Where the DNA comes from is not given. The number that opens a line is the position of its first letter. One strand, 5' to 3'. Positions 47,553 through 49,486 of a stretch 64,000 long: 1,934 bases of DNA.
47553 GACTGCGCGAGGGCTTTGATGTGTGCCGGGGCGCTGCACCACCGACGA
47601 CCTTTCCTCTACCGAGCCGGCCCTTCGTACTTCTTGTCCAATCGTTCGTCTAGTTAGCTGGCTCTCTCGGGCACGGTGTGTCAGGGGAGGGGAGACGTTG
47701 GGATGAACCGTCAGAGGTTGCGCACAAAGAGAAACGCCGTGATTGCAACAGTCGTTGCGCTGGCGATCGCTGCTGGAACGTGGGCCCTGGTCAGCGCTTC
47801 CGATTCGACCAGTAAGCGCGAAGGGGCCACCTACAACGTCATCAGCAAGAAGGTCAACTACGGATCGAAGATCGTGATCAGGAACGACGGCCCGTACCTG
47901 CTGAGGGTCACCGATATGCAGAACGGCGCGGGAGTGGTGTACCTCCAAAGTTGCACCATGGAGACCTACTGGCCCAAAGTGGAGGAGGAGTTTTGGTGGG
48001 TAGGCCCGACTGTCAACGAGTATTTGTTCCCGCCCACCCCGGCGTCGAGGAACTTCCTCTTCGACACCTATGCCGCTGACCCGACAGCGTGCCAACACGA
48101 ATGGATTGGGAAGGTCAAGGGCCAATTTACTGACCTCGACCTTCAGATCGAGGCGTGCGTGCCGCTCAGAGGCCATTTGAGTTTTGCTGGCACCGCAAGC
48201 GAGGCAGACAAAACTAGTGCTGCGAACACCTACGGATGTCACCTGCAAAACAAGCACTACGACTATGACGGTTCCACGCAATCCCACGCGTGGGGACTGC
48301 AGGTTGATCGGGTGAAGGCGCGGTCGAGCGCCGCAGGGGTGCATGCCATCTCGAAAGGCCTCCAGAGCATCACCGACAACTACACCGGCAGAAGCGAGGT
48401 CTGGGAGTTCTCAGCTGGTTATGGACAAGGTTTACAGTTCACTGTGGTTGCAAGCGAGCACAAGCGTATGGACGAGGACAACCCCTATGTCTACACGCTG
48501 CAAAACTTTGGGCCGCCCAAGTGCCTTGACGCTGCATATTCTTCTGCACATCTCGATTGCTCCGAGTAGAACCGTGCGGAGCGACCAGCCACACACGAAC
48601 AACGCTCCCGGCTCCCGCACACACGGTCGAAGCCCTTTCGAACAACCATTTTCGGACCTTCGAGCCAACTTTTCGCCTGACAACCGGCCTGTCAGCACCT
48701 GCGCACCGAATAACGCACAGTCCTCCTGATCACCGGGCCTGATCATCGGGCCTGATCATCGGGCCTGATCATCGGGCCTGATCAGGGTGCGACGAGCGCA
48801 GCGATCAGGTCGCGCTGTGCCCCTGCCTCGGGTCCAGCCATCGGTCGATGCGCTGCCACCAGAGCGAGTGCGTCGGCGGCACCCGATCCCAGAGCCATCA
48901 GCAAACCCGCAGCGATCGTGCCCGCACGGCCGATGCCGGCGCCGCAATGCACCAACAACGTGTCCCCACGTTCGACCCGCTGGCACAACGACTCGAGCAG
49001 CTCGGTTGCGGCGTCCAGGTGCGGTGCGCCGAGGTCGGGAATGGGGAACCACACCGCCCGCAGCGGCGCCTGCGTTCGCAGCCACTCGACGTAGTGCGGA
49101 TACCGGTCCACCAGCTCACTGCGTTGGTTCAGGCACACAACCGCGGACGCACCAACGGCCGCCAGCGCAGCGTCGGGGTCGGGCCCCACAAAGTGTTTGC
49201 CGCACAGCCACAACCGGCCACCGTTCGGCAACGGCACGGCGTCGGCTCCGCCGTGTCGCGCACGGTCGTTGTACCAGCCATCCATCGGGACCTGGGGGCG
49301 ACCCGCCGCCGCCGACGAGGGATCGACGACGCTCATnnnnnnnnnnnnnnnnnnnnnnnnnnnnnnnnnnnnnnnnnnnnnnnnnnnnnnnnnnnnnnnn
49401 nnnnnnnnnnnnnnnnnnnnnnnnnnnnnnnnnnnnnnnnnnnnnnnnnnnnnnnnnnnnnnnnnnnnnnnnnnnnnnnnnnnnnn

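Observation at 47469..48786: Low-GC orphan gene cassette splitting a 13-bp TGATCA-containing tandem-repeat array between two convergent genes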

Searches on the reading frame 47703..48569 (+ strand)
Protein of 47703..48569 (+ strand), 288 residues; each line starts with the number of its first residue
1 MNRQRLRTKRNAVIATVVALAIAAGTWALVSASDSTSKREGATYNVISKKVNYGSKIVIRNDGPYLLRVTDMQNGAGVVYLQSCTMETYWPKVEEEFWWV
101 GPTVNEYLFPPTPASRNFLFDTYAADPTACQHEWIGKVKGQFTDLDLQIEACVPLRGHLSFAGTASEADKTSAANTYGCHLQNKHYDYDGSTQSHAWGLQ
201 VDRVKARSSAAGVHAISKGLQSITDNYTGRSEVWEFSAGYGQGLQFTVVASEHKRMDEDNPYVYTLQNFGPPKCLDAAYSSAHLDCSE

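Call 6: search_protein_families(library=pfam, proteins=[window:47703-48569:+], max_evalue=0.01)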
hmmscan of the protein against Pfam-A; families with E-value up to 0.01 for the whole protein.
window:47703-48569:+ (288 aa): 0 families

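Call 8: find_homologous_proteins(query=window:47703-48566:+, max_evalue=0.001)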
Query window:47703-48566:+ (288 aa): 9 proteins with E <= 0.001 among 1812 candidates.
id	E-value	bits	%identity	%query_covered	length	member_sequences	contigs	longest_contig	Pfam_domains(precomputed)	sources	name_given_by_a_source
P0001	7.3e-188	641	100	96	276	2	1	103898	-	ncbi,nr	ncbi:MAG: hypothetical protein F2789_00245 [Actinobacteria bacterium]|nr:hypothetical protein [Actin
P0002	2.2e-136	472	74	92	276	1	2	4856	-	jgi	-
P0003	2.5e-134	465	73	100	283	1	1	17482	-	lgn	-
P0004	9.6e-132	457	70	100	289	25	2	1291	-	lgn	-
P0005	7.9e-131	454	70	100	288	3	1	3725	-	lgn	-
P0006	1.5e-46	177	42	93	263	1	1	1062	-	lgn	-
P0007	6.3e-44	169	39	93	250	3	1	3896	-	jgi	-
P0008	3.7e-43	166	39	93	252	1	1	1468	-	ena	-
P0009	7.2e-41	159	40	93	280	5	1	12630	-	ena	-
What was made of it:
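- Nothing closer than 74% protein identity turned up (call 8).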

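Call 9: find_encoding_contigs(protein=window:47703-48569:+, flank=10000, max_places=10)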
Protein window:47703-48569:+ (288 aa): 1 contig read that carries it; 1 place shown.
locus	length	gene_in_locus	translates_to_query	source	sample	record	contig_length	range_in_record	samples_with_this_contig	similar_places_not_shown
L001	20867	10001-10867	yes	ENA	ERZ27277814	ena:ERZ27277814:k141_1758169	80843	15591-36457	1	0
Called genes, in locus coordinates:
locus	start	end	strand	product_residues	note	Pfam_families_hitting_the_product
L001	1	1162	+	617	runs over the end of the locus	PF00664:ABC_membrane, PF02463:SMC_N (weak), PF00005:ABC_tran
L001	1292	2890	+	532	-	PF00174:Oxidored_molyb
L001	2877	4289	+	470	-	PF13742:tRNA_anti_2, PF02601:Exonuc_VII_L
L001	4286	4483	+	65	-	-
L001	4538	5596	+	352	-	PF00348:polyprenyl_synt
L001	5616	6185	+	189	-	PF00857:Isochorismatase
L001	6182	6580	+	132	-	PF01243:PNPOx_N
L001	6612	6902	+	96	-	PF08922:DUF1905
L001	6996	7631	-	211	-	PF00561:Abhydrolase_1 (weak), PF12146:Hydrolase_4 (weak), PF12697:Abhydrolase_6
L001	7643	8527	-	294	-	PF00561:Abhydrolase_1, PF12146:Hydrolase_4, PF12697:Abhydrolase_6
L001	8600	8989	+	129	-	PF01476:LysM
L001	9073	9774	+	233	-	-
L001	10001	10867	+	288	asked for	-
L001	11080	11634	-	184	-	PF05706:CDKN3, PF22784:PTP-SAK, PF22785:Tc-R-P, PF00782:DSPc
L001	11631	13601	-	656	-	PF01642:MM_CoA_mutase, PF02310:B12-binding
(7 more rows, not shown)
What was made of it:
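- The sources are metagenome assemblies (calls 8, 9).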

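Call 10: find_encoding_contigs(protein=P0003, flank=10000, max_places=5)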
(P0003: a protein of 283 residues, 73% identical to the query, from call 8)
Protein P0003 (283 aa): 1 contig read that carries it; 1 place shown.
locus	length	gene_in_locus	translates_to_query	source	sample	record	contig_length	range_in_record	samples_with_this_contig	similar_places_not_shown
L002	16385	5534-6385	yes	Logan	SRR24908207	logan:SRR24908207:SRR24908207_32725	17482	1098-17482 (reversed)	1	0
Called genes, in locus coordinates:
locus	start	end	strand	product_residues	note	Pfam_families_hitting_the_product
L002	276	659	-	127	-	PF01850:PIN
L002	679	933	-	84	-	PF02604:PhdYeFM_antitox (weak)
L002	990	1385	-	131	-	-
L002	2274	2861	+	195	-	-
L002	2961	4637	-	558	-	-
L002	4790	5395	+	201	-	PF00440:TetR_N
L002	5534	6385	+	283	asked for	-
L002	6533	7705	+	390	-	-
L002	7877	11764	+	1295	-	PF00668:Condensation, PF00501:AMP-binding, PF00550:PP-binding, PF00975:Thioesterase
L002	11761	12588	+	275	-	PF08241:Methyltransf_11 (weak)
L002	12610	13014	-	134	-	PF00581:Rhodanese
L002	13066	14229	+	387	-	PF00144:Beta-lactamase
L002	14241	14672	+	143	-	PF04075:F420H2_quin_red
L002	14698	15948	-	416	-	PF02720:DUF222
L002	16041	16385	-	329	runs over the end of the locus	PF00296:Bac_luciferase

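Call 11: find_encoding_contigs(protein=P0009, flank=10000, max_places=5)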
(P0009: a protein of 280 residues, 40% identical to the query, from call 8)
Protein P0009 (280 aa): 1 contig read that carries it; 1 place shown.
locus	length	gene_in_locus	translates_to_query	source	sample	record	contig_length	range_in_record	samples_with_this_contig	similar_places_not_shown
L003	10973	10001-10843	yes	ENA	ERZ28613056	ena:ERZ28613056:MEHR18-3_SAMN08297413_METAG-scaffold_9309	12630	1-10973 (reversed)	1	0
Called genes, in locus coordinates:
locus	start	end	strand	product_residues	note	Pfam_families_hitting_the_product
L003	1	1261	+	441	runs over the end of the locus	PF07394:DUF1501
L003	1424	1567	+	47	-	-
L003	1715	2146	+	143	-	PF09335:VTT_dom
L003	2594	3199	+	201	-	PF13560:HTH_31, PF01381:HTH_3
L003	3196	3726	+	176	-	-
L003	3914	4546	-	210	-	PF00702:Hydrolase, PF13419:HAD_2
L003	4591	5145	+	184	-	PF11716:MDMPI_N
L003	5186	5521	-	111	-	-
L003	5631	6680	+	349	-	PF01471:PG_binding_1, PF03734:YkuD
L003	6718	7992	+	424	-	PF00144:Beta-lactamase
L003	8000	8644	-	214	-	-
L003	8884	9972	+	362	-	PF01926:MMR_HSR1, PF06071:YchF-GTPase_C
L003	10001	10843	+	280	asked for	-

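Call 12: find_encoding_contigs(protein=P0002, flank=10000, max_places=5)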
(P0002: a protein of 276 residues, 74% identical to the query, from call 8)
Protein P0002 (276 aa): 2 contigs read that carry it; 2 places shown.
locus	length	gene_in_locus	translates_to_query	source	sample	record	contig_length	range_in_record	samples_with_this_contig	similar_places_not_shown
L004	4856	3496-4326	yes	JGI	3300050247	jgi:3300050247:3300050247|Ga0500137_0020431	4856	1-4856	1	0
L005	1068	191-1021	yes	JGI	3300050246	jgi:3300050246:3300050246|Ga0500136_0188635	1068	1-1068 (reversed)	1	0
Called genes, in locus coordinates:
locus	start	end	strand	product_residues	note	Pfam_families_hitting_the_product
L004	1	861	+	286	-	?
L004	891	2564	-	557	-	-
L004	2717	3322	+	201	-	PF00440:TetR_N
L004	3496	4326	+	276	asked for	-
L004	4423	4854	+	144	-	?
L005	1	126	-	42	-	?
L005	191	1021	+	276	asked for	-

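Call 39: predict_structure(alignment_id=A1)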
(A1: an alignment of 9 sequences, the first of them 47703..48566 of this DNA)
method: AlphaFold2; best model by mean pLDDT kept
length: 288 residues; sequences in the alignment: 9
mean_pLDDT: 59.1   pTM: 0.61
mean pLDDT of the five models: 59.1, 57.0, 56.8, 55.2, 50.1
residues with pLDDT >= 90: 2; 70-90: 83; 50-70: 111; < 50: 92
segments of 3 or more residues with pLDDT < 50: 1-53, 101-106, 139-142, 160-162, 168-177, 211-213, 254-258
pLDDT, mean of each block of 10 residues (from residue 1): 41 41 34 31 38 64 84 73 86 64 49 74 86 65 69 60 47 46 54 59 71 54 54 64 69 51 64 68 53
secondary structure, 60 per line:
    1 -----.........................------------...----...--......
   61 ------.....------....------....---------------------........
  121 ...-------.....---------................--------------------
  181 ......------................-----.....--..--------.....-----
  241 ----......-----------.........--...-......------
elements in order: H6-30 E43-45 E50-52 E55-60 E67-71 E78-81 E88-91 H113-119 E120-123 E131-135 E145-160 E181-186 E193-208 E214-218 E231-235 E245-250 E262-270 H277-282
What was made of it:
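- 47703..48569 (+): ORF288. It has an N-terminal signal peptide or membrane anchor followed by a beta-rich domain. Four Cys are invariant across the family, and two more are conserved in the close subfamily. The family is very small. AlphaFold pLDDT 59, pTM 0.61 (call 39).
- Tried and rejected: The AlphaFold model was weak: pLDDT 59, pTM 0.61 (call 39).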

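Call 41: search_protein_representatives(alignment_id=A1)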
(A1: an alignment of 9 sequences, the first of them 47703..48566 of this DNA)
Query: 9 sequences, 289 profile positions. Proteins with E-value up to 0.001 (for the whole library): 12; up to 1e-10: 8; up to 1e-30: 4. The best 12 are listed.
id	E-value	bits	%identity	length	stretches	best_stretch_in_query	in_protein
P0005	3.2e-160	548.8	-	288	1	1-289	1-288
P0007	6.2e-115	400.2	-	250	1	1-271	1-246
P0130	4.6e-80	285.7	-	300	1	1-287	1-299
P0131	8.5e-53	196.2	-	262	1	19-277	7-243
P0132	2.1e-28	116.1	-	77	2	246-289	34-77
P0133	1.4e-26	110.2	-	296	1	10-277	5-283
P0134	4.4e-16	75.7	-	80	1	1-60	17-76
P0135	4.6e-16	75.7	-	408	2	11-274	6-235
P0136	4.1e-06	43.0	-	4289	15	13-41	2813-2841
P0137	1.4e-04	38.0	-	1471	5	37-80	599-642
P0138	3.5e-04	36.7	-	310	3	187-236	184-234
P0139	5.3e-04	36.1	-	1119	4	224-270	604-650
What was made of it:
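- Tried and rejected: A profile search of 1.84 billion representatives found 12 hits, 8 of them below 1e-10 (call 41).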

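Call 42: fold_search(model_id=the predicted structure, library=pdb)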
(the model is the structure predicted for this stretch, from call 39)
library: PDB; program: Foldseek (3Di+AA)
matches with E <= 10: 214; with E <= 0.001: 0
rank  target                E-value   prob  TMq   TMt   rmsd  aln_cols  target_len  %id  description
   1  7u8t_B                4.1e-02  0.13  0.15  0.08  21.5       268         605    8  Vps13 adaptor binding domain in complex with Mcp1 PxP motif peptide (released 2022-03-30)
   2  4wdc                  9.4e-02  0.35  0.22  0.32  15.5       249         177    7  High-resolution crystal structure of water-soluble FraC (mutation F16P) (released 2015-03-18)
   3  4jde_B                1.5e-01  0.08  0.12  0.19  18.8       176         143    6  Crystal structure of PUD-1/PUD-2 heterodimer (released 2013-11-06)
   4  6myk_B                2.0e-01  0.21  0.20  0.35  16.0       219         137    9  Pleurotus ostreatus OstreolysinA mutant E69A with Bis-Tris (released 2019-02-13)
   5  3w9p_A                2.3e-01  0.25  0.23  0.34  15.2       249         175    6  Crystal structure of monomeric FraC (second crystal form) (released 2014-04-09)
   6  1gwy_A                2.3e-01  0.23  0.23  0.34  18.0       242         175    5  Crystal structure of the water-soluble state of the pore-forming cytolysin Sticholysin II (released 2003-06-12)
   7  6myi_B                2.4e-01  0.28  0.22  0.40  14.7       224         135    9  Pleurotus ostreatus OstreolysinA (released 2019-02-13)
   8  9do6_A                3.0e-01  0.25  0.22  0.40  15.9       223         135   10  Membrane-spanning OlyA/PlyB pore complex focused refinement (released 2025-09-24)
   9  3w9p_B                3.2e-01  0.20  0.22  0.33  17.4       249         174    7  Crystal structure of monomeric FraC (second crystal form) (released 2014-04-09)
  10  4tsy_A                4.7e-01  0.16  0.21  0.31  15.8       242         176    7  Crystal structure of FraC with lipids (released 2015-03-04)
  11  8bb5_C                4.7e-01  0.12  0.12  0.21  16.9       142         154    6  Structure of human WDR5 and pVHL:ElonginC:ElonginB bound to PROTAC with Aryl linker (released 2022-11-09)
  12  7pmx_A                4.7e-01  0.03  0.11  0.06  25.8       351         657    9  HsPepT1 bound to Ala-Phe in the outward facing open conformation (released 2021-10-20)
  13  6myi_C                5.3e-01  0.15  0.21  0.36  15.6       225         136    9  Pleurotus ostreatus OstreolysinA (released 2019-02-13)
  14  6myk_A                5.9e-01  0.15  0.21  0.38  16.3       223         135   11  Pleurotus ostreatus OstreolysinA mutant E69A with Bis-Tris (released 2019-02-13)
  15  6myi_A                6.2e-01  0.14  0.20  0.37  14.9       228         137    9  Pleurotus ostreatus OstreolysinA (released 2019-02-13)
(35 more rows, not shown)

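Call 43: search_protein_families(library=phrogs, proteins=[window:47703-48566:+], max_evalue=0.1)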
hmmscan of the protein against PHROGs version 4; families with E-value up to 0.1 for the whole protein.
window:47703-48566:+ (288 aa): 0 families

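Call 44: search_protein_families(library=ncbifam, proteins=[window:47703-48566:+], max_evalue=0.1)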
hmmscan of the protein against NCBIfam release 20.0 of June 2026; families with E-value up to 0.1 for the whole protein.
window:47703-48566:+ (288 aa): 1 family
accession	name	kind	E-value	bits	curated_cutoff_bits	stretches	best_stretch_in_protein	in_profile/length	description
NF053514.2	JUQZ_fam_ocin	equivalog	0.024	14.9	40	0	11-64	6-60/107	BLB8/JUQZ-1 family protein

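Call 51: find_encoding_contigs(protein=P0005, flank=5000, max_places=5)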
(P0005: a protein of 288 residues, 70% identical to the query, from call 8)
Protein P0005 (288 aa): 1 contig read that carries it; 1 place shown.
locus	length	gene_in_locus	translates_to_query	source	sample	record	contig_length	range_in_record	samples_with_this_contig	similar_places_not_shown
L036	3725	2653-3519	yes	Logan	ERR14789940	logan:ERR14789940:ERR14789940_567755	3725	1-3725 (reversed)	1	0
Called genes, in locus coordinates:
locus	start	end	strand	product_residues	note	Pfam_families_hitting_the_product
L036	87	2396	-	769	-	-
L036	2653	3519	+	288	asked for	-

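Call 52: find_encoding_contigs(protein=P0007, flank=5000, max_places=5)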
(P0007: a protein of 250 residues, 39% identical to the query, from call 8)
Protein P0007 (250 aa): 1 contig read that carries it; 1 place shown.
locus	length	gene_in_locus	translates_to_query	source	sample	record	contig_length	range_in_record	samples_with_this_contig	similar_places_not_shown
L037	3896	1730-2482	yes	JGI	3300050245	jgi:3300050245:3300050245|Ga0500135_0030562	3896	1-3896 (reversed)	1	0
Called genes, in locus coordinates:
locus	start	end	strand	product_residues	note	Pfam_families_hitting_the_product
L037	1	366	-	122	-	?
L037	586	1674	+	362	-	PF01926:MMR_HSR1, PF06071:YchF-GTPase_C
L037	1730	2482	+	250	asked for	-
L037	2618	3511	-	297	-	PF13276:HTH_21, PF00665:rve, PF13683:rve_3, PF13333:rve_2 (weak)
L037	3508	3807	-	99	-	PF01527:HTH_Tnp_1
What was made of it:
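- Homologues of about 40% identity sit after ychF (calls 8, 10, 11, 12, 51, 52).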

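Call 62: search_solved_structures(query=A1, max_evalue=1)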
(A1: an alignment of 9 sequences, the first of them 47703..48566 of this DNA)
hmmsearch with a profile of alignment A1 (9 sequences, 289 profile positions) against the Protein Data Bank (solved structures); distinct sequences matched with E-value up to 1: 1.
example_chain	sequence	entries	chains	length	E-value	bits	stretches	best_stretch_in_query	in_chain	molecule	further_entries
9e78_1Q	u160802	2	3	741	0.2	14.5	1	186-247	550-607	RIB72C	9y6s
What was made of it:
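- On Any described protein family (for ORF288): PDB by sequence E 0.2 (call 62).
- Tried and rejected: PDB sequence profile: E 0.2 (call 62).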

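Call 64: fold_search(model_id=the predicted structure, library=viral)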
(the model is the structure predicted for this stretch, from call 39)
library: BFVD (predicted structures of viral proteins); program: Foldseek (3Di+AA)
matches with E <= 10: 159; with E <= 0.001: 0
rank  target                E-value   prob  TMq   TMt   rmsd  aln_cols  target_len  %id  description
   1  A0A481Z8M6            2.0e-01  0.07  0.15  0.15  20.0       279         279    9  Uncharacterized protein [Pithovirus LCPAC304]
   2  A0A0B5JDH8            3.0e-01  0.18  0.15  0.14  23.0       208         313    9  Uncharacterized protein [Pandoravirus inopinatum]
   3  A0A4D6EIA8            3.1e-01  0.21  0.20  0.30  14.8       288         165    9  Uncharacterized protein [Pandoravirus celtis]
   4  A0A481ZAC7            3.3e-01  0.09  0.10  0.17  12.2       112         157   12  Uncharacterized protein [Pithovirus LCPAC401]
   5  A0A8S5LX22            3.9e-01  0.06  0.10  0.14  21.7       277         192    8  Contractile injection system tube protein N-terminal domain-containing protein [Myoviridae sp. ctZgq1]
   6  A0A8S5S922            3.9e-01  0.05  0.15  0.07  25.9       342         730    8  Tail-collar fiber protein [Caudovirales sp. ctTVN2]
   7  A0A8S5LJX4            3.9e-01  0.03  0.10  0.09  18.3       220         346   10  Contactin-4 [Siphoviridae sp. ct3o911]
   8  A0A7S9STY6            4.6e-01  0.04  0.10  0.13  23.7       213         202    8  Uncharacterized protein [Virus NIOZ-UU157]
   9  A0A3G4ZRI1            5.8e-01  0.02  0.11  0.12  20.9       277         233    8  Spondin domain-containing protein [Terrestrivirus sp.]
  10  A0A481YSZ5            6.5e-01  0.13  0.12  0.11  15.8       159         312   10  Uncharacterized protein [Marseillevirus LCMAC102]
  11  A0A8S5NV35            6.8e-01  0.02  0.10  0.07  18.4       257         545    7  PcfJ like protein [Myoviridae sp. ctiu99]
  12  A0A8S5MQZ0            8.1e-01  0.01  0.09  0.10  19.9       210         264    9  Uncharacterized protein [Siphoviridae sp. ctqED62]
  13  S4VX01                9.6e-01  0.11  0.14  0.36  13.7       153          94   10  Uncharacterized protein [Pandoravirus dulcis]
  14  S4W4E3                1.0e+00  0.08  0.13  0.33  12.2       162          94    9  Uncharacterized protein [Pandoravirus salinus]
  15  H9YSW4                1.1e+00  0.01  0.09  0.14  18.8       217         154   11  (no name in the UniProt tables at hand)
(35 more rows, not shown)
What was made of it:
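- On Any described protein family (for ORF288): Foldseek best E 0.04 against PDB and 0.2 against viral structures, using a low-confidence model (calls 39, 42, 64).
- Tried and rejected: Actinoporin/aegerolysin-like beta-sandwich hits had TM 0.2-0.4 and I treat them as noise (calls 42, 64).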

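Call 66: find_related_loci(query=A1, collection=viral_contigs, flank=5000)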
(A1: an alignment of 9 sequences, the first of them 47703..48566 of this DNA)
Query A1 (288 aa) in viral_contigs; peptide patterns used: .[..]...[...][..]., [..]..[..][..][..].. (x = any residue, [..] = any of these).
29 stretches matched a pattern, but none encodes a relative of the query by tblastn (E <= 1e-3).

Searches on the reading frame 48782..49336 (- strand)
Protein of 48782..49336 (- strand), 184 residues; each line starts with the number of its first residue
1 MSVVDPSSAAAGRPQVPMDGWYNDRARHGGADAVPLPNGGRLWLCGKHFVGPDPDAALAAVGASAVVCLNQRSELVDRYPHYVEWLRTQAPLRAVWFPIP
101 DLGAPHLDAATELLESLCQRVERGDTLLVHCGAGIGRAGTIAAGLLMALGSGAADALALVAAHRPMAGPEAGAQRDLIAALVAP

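Call 6: search_protein_families(library=pfam, proteins=[window:48782-49336:-], max_evalue=0.01)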
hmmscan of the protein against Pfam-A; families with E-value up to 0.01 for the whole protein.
window:48782-49336:- (184 aa): 7 families
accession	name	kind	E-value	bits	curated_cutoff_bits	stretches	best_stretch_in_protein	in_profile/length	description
PF22784.1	PTP-SAK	-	8.1e-16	58.9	27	1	57-156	26-119/153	Swiss Army Knife protein, DSP-PTPase phosphatase domain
PF22785.1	Tc-R-P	-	5.9e-10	40.1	27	1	57-150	18-105/106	Polymorphic toxin system, DSP-PTPase phosphatase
PF00782.25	DSPc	-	1.1e-07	32.1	33.5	1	104-179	56-129/133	Dual specificity phosphatase, catalytic domain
PF05706.17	CDKN3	-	1.2e-07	32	20.7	1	58-151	67-160/168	Cyclin-dependent kinase inhibitor 3 (CDKN3)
PF13350.11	Y_phosphatase3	-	0.00017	22.1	22.2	1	108-153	116-157/240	Tyrosine phosphatase family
PF22741.1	PTP-NADK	-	0.00029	20.7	27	1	65-144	51-127/163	DSP-PTPase phosphatase fused to NAD+ Kinase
PF00102.32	Y_phosphatase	-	0.0011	19.1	20.9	1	100-144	143-189/234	Protein-tyrosine phosphatase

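Call 44: search_protein_families(library=ncbifam, proteins=[window:48785-49336:-], max_evalue=0.1)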
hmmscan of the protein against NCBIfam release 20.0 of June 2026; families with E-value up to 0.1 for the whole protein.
window:48785-49336:- (184 aa): 2 families
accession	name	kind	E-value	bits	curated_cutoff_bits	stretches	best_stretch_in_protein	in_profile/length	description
NF009025.0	PRK12361.1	equivalog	0.025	12.8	505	1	84-147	134-197/546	hypothetical protein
NF053788.1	GlcNAc_PG_deac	equivalog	0.072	12.5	280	1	78-130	17-70/241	N-acetylglucosaminyl phosphatidylglycerol deacetylase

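Call 50: find_encoding_contigs(protein=window:48782-49336:-, flank=4000, max_places=10)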
Protein window:48782-49336:- (184 aa): 2 contigs read that carry it; 1 place shown.
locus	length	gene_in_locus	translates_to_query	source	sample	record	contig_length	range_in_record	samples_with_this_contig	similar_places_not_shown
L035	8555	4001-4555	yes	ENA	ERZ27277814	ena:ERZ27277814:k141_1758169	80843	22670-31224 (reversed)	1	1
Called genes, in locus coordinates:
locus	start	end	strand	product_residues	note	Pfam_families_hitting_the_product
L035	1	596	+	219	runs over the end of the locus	PF03588:Leu_Phe_trans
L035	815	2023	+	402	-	-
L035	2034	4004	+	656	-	PF01642:MM_CoA_mutase, PF02310:B12-binding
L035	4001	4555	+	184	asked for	PF05706:CDKN3, PF22784:PTP-SAK, PF22785:Tc-R-P, PF00782:DSPc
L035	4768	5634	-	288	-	-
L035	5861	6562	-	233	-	-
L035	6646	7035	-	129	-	PF01476:LysM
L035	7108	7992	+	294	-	PF00561:Abhydrolase_1, PF12146:Hydrolase_4, PF12697:Abhydrolase_6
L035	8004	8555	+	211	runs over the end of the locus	PF00561:Abhydrolase_1 (weak), PF12146:Hydrolase_4 (weak), PF12697:Abhydrolase_6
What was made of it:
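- Tried and rejected: An exact-protein look-up of the phosphatase returned only the two filled contigs (call 50).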
